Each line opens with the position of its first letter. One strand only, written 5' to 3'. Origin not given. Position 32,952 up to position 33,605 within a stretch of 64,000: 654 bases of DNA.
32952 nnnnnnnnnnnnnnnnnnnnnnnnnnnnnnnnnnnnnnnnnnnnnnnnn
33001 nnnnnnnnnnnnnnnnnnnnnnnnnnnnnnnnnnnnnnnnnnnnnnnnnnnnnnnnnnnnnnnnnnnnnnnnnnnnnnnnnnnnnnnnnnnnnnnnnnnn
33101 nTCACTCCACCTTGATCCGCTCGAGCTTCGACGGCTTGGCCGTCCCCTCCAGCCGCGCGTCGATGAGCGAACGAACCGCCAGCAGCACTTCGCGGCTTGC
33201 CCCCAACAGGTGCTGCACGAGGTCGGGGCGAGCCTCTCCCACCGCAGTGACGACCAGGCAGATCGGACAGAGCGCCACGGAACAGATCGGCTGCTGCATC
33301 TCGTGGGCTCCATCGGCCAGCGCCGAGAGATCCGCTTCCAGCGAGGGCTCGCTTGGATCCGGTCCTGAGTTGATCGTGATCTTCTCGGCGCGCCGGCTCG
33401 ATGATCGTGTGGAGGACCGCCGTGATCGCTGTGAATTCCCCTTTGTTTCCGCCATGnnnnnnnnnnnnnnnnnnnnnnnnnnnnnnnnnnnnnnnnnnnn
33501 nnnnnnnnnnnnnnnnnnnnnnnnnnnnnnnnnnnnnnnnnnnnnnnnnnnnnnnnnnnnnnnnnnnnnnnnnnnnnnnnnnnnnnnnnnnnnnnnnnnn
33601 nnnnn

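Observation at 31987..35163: Operon coupling an ArsA/Get3-like ATPase, a small Cys-motif protein and an eRF1/Vms1-like release-factor homolog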

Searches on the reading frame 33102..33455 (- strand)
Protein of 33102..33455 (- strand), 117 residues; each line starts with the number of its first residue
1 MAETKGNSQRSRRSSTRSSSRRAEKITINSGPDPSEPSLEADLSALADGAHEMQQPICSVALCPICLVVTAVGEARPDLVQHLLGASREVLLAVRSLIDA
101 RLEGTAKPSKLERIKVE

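Call 3: search_protein_families(library=pfam, proteins=[window:33102-33455:-], max_evalue=1)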
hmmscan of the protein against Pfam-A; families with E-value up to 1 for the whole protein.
window:33102-33455:- (117 aa): 3 families
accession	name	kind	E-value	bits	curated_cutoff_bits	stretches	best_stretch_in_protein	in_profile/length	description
PF17230.7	DUF5304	-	0.015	16.1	26.8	1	60-101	68-109/143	Family of unknown function (DUF5304)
PF13740.12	ACT_6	-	0.057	13.8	23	1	67-90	3-26/76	ACT domain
PF19619.4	DUF6124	-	0.15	12.4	27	1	77-99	29-51/63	Family of unknown function (DUF6124)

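Call 4: search_protein_families(library=ncbifam, proteins=[window:33102-33455:-], max_evalue=1)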
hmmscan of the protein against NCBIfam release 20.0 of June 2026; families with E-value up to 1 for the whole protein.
window:33102-33455:- (117 aa): 0 families

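Call 23: find_homologous_proteins(query=A1, max_evalue=0.001)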
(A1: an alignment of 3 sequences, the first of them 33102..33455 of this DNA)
Query A1 (3 sequences) (117 aa, profile of the alignment): 339 proteins with E <= 0.001 among 2373 candidates; the best 120 are listed.
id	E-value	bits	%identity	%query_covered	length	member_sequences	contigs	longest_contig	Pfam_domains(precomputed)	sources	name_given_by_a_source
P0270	5.8e-41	156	55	57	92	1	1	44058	PF27253.1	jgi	jgi:hypothetical protein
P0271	1.5e-39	152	100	100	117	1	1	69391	PF27253.1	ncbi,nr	ncbi:MAG TPA: hypothetical protein VHI54_03850 [Actinomycetota bacterium]|nr:hypothetical protein [A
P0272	1.1e-35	140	84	100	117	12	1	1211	PF27253.1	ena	-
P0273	5.0e-35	137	59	52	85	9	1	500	PF27253.1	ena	-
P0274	5.5e-35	137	89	100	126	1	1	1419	PF27253.1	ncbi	-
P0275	1.5e-34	136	57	52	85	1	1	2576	PF27253.1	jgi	jgi:hypothetical protein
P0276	1.9e-34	136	81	100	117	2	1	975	PF27253.1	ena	-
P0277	2.2e-34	135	87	100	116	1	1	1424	PF27253.1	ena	-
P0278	3.8e-34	135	85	100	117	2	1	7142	PF27253.1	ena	-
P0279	8.8e-34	133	60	53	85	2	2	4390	PF27253.1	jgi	jgi:hypothetical protein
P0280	9.4e-34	133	56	61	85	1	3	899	PF27253.1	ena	-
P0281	1.0e-33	133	75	100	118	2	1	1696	PF27253.1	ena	-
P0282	6.5e-33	131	79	100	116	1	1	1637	PF27253.1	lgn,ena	-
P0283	1.0e-32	130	75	100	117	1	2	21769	PF27253.1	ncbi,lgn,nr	ncbi:MAG: hypothetical protein M3N24_08175 [Actinomycetota bacterium]|nr:hypothetical protein [Actin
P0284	1.3e-32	130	88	100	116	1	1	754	PF27253.1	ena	-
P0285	1.3e-32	130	58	56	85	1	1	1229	PF27253.1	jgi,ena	-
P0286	1.8e-32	129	78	100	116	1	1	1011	PF27253.1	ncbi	-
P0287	2.2e-32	129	79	100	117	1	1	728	PF27253.1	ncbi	-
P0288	2.2e-32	129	78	100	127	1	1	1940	PF27253.1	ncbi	-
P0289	3.5e-32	128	78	100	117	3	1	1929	PF27253.1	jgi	jgi:hypothetical protein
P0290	3.7e-32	128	83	100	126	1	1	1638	PF27253.1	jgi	jgi:hypothetical protein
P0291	6.2e-32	128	75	100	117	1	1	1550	PF27253.1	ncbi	-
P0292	9.7e-32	127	77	100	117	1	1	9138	PF27253.1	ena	-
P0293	1.0e-31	127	75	100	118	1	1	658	PF27253.1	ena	-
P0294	1.1e-31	127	52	56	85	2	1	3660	PF27253.1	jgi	jgi:hypothetical protein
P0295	1.2e-31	127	78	100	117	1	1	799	PF27253.1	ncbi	-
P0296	2.1e-31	126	74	100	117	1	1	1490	PF27253.1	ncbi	-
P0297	4.5e-31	125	58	56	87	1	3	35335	PF27253.1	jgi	jgi:hypothetical protein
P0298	5.2e-31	125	56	53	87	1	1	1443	PF27253.1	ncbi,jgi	jgi:hypothetical protein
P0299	6.1e-31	124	63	53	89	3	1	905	PF27253.1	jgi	jgi:hypothetical protein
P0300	7.3e-31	124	77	100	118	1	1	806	PF27253.1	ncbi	-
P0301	1.7e-30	123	68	53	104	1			PF27253.1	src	-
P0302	2.2e-30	123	65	53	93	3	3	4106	PF27253.1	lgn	-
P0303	2.4e-30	122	58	100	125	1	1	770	PF27253.1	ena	-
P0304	2.6e-30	122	57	52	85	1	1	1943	PF27253.1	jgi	jgi:hypothetical protein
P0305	5.3e-30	121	49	100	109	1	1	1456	PF27253.1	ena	-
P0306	1.0e-29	120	50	82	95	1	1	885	PF27253.1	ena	-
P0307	1.1e-29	120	58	51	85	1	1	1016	PF27253.1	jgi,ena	-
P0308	1.1e-29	120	58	53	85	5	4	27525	PF27253.1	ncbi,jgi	jgi:hypothetical protein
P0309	1.2e-29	120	67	52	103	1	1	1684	PF27253.1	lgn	-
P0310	1.2e-29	120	77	100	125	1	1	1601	PF27253.1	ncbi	-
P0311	1.4e-29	120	76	100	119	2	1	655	PF27253.1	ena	-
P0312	1.5e-29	120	77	100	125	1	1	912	PF27253.1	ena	-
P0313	1.6e-29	120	63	60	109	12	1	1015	PF27253.1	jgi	-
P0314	1.8e-29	120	72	55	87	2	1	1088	PF27253.1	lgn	-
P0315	2.0e-29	120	63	53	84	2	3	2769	PF27253.1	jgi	jgi:hypothetical protein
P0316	2.2e-29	119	62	51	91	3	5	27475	PF27253.1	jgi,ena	-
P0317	2.6e-29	119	57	58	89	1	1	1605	PF27253.1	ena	-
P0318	3.1e-29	119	60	54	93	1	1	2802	PF27253.1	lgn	-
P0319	3.3e-29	119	56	61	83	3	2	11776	PF27253.1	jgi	jgi:hypothetical protein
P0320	3.8e-29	119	56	56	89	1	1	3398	PF27253.1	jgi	jgi:hypothetical protein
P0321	4.0e-29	119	57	54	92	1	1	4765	PF27253.1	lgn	-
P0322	4.0e-29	119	66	68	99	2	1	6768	PF27253.1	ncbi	ncbi:MAG TPA: hypothetical protein VF660_07215 [Actinomycetota bacterium]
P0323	6.1e-29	118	44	87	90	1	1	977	PF27253.1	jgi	-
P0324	6.3e-29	118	67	53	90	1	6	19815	PF27253.1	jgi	jgi:hypothetical protein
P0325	7.0e-29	118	75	64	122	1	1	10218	PF27253.1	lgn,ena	-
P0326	1.0e-28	117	58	75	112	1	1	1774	PF27253.1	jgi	jgi:hypothetical protein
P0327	1.3e-28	117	46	88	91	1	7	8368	PF27253.1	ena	-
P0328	1.4e-28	117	65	51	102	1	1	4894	PF27253.1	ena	-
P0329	1.8e-28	116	65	61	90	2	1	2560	PF27253.1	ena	-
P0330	1.9e-28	116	64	56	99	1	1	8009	PF27253.1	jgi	jgi:hypothetical protein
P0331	2.0e-28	116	61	88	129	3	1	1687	PF27253.1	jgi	jgi:hypothetical protein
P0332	2.0e-28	116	48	78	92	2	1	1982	PF27253.1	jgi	jgi:hypothetical protein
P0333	2.1e-28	116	68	60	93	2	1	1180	PF27253.1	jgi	jgi:hypothetical protein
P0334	2.7e-28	116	71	53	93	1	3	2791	PF27253.1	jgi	jgi:hypothetical protein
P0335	3.3e-28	116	71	53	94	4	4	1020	PF27253.1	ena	-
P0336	3.4e-28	116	63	54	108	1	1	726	PF27253.1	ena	-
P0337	3.5e-28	116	46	95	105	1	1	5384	PF27253.1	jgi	jgi:hypothetical protein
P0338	3.8e-28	115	60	51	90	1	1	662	PF27253.1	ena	-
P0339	4.0e-28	115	61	53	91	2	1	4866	PF27253.1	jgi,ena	-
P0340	4.3e-28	115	61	53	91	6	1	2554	PF27253.1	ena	-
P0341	4.3e-28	115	63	51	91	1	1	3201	PF27253.1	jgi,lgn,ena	-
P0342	4.5e-28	115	70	53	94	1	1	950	PF27253.1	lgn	-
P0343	4.5e-28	115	73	53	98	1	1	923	PF27253.1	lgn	-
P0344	4.5e-28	115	60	54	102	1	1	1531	PF27253.1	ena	-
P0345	4.8e-28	115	70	54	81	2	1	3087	PF27253.1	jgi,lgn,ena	-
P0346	5.0e-28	115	50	99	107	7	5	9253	PF27253.1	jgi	jgi:hypothetical protein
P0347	5.9e-28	115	66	52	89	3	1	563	PF27253.1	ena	-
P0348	6.5e-28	115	65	61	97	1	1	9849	PF27253.1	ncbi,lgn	ncbi:MAG: hypothetical protein ACRDHO_12380 [Actinomycetota bacterium]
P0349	6.6e-28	115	69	53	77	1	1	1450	PF27253.1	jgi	jgi:hypothetical protein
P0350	9.6e-28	114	58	51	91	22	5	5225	PF27253.1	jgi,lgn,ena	jgi:hypothetical protein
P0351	1.0e-27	114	62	51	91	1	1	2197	PF27253.1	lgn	-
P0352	1.1e-27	114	66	55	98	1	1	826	PF27253.1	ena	-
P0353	1.2e-27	114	68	61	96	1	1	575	PF27253.1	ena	-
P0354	1.3e-27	114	58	53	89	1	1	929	PF27253.1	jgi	jgi:hypothetical protein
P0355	2.3e-27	113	68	53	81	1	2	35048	PF27253.1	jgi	jgi:hypothetical protein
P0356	2.4e-27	113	65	53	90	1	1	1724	PF27253.1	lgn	-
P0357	2.5e-27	113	66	59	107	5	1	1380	PF27253.1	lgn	-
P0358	2.9e-27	113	60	51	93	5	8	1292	PF27253.1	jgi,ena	-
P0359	2.9e-27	113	63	55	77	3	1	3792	PF27253.1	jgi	jgi:hypothetical protein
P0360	3.5e-27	112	69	54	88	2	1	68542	PF27253.1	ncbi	ncbi:MAG TPA: hypothetical protein VGL18_06550 [Actinomycetota bacterium]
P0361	4.6e-27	112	69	59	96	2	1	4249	PF27253.1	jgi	jgi:hypothetical protein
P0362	4.8e-27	112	60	51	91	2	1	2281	PF27253.1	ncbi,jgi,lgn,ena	-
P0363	5.4e-27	112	68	54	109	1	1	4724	PF27253.1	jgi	jgi:hypothetical protein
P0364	6.3e-27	111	71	53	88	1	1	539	PF27253.1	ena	-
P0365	6.5e-27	111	43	100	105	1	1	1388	PF27253.1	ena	-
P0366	7.6e-27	111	68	53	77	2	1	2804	PF27253.1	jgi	-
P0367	8.0e-27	111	68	58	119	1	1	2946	PF27253.1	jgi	jgi:hypothetical protein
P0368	9.4e-27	111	66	55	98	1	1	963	PF27253.1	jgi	jgi:hypothetical protein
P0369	1.0e-26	111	73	53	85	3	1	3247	PF27253.1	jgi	jgi:hypothetical protein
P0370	1.1e-26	111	49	91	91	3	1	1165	PF27253.1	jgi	jgi:hypothetical protein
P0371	1.5e-26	110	47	100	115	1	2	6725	PF27253.1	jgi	jgi:hypothetical protein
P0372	1.6e-26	110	66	52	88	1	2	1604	PF27253.1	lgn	-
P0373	1.8e-26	110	65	57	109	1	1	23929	PF27253.1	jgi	jgi:hypothetical protein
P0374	1.8e-26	110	63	53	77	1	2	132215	PF27253.1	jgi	jgi:hypothetical protein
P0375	2.0e-26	110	63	55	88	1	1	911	PF27253.1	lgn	-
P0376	2.0e-26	110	63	55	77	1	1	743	PF27253.1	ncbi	-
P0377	2.2e-26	110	54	54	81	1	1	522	PF27253.1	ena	-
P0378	2.3e-26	110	61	52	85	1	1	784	PF27253.1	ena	-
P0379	2.3e-26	110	55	53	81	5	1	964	PF27253.1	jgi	jgi:hypothetical protein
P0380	2.7e-26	109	56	53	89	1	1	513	PF27253.1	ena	-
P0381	3.0e-26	109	56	52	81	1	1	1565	PF27253.1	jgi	jgi:hypothetical protein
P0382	3.6e-26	109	66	58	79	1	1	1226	PF27253.1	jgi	jgi:hypothetical protein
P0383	3.7e-26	109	73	54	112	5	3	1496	PF27253.1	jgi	-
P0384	3.8e-26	109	57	51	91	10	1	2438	PF27253.1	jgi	jgi:hypothetical protein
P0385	4.1e-26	109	66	52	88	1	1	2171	PF27253.1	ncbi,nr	ncbi:MAG TPA: hypothetical protein VGR13_03335 [Actinomycetota bacterium]|nr:hypothetical protein [A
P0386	4.2e-26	109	65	52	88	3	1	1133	PF27253.1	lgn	-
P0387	4.2e-26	109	59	55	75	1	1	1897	PF27253.1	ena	-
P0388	4.3e-26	109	57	53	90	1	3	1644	PF27253.1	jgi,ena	-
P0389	4.4e-26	109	61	60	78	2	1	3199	PF27253.1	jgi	jgi:hypothetical protein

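Call 45: predict_structure(alignment_id=A4)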
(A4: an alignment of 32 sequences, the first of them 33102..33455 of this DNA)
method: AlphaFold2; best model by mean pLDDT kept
length: 117 residues; sequences in the alignment: 32
mean_pLDDT: 66.4   pTM: 0.34
mean pLDDT of the five models: 66.4, 65.8, 65.6, 65.0, 61.8
residues with pLDDT >= 90: 23; 70-90: 21; 50-70: 50; < 50: 23
segments of 3 or more residues with pLDDT < 50: 14-18, 32-35, 48-52
pLDDT, mean of each block of 10 residues (from residue 1): 52 50 50 50 52 58 83 89 94 94 67 57
secondary structure, 60 per line:
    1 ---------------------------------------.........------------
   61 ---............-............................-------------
elements in order: H40-48 H64-75 H77-104

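Call 58: search_protein_families(library=pfam, alignment_id=A4, max_evalue=0.1)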
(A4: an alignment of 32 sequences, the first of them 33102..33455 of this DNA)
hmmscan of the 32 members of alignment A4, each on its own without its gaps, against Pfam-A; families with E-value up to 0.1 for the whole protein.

A. member 1, window:33102-33455:- (117 aa): 2 families
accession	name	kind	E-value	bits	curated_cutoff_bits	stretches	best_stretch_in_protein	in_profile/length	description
PF17230.7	DUF5304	-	0.015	16.1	26.8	1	60-101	68-109/143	Family of unknown function (DUF5304)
PF13740.12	ACT_6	-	0.057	13.8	23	0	67-90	3-26/76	ACT domain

B. families by the number of members that match (of 32 scanned): 2 families
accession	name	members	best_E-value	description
PF17230.7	DUF5304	28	0.00021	Family of unknown function (DUF5304)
PF13740.12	ACT_6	1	0.057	ACT domain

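Call 70: find_encoding_contigs(protein=P0327, flank=5000, max_places=3)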
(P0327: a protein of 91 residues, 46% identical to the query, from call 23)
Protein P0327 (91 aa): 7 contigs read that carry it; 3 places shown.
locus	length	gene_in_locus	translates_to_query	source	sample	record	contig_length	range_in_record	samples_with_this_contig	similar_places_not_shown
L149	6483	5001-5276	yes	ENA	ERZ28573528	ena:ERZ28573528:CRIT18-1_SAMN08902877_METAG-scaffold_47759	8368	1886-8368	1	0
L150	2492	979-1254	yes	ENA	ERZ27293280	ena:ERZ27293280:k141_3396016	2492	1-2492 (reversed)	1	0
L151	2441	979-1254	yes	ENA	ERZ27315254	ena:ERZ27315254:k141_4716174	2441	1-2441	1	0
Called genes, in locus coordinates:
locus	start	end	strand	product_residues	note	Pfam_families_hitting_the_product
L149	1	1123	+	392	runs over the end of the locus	PF13439:Glyco_transf_4, PF13579:Glyco_trans_4_4, PF20706:GT4-conflict (weak), PF00534:Glycos_transf_1, PF13692:Glyco_trans_1_4, PF13524:Glyco_trans_1_2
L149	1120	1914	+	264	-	PF00561:Abhydrolase_1, PF12146:Hydrolase_4, PF12697:Abhydrolase_6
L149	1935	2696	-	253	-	-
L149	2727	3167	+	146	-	PF10604:Polyketide_cyc2, PF03364:Polyketide_cyc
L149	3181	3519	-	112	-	PF00583:Acetyltransf_1, PF13508:Acetyltransf_7, PF08445:FR47 (weak)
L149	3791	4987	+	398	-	PF01656:CbiA (weak), PF02374:ArsA_ATPase, PF13614:AAA_31, PF17886:ArsA_HSP20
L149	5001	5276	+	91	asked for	PF27253:AF_1253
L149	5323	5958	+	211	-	PF18854:baeRF_family10, PF18859:acVLRF1, PF03464:eRF1_2 (weak), PF18844:baeRF_family2 (weak)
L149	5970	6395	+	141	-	-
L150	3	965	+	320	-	?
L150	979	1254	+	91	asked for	PF27253:AF_1253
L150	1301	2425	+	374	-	PF18854:baeRF_family10, PF03464:eRF1_2, PF18844:baeRF_family2, PF18856:baeRF_family12 (weak), PF18859:acVLRF1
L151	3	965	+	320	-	?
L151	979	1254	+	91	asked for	PF27253:AF_1253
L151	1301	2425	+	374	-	PF18854:baeRF_family10, PF03464:eRF1_2, PF18844:baeRF_family2, PF18856:baeRF_family12 (weak), PF18859:acVLRF1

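Call 71: find_encoding_contigs(protein=P0371, flank=5000, max_places=2)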
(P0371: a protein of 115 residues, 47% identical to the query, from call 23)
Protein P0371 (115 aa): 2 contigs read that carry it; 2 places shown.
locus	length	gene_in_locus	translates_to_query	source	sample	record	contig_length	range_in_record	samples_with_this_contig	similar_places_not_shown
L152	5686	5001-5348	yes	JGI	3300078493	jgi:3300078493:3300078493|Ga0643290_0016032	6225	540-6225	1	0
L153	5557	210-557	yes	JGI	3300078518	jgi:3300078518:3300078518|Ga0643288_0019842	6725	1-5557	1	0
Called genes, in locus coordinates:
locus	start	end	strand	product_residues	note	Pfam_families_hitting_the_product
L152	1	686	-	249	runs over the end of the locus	PF00702:Hydrolase, PF13419:HAD_2, PF13242:Hydrolase_like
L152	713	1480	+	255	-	PF00149:Metallophos (weak)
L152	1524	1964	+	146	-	PF10604:Polyketide_cyc2, PF03364:Polyketide_cyc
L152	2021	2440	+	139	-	PF00903:Glyoxalase, PF13669:Glyoxalase_4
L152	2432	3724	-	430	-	PF00278:Orn_DAP_Arg_deC, PF02784:Orn_Arg_deC_N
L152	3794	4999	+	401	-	PF01656:CbiA, PF02374:ArsA_ATPase, PF13614:AAA_31, PF17886:ArsA_HSP20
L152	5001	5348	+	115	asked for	PF27253:AF_1253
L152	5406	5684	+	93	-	?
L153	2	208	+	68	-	?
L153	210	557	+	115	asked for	PF27253:AF_1253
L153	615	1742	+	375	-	PF10116:Host_attach (faint), PF18854:baeRF_family10, PF03464:eRF1_2, PF18844:baeRF_family2, PF18856:baeRF_family12 (weak), PF18859:acVLRF1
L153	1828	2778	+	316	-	PF00480:ROK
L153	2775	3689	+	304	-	PF00296:Bac_luciferase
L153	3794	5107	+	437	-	-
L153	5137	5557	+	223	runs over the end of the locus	PF03372:Exo_endo_phos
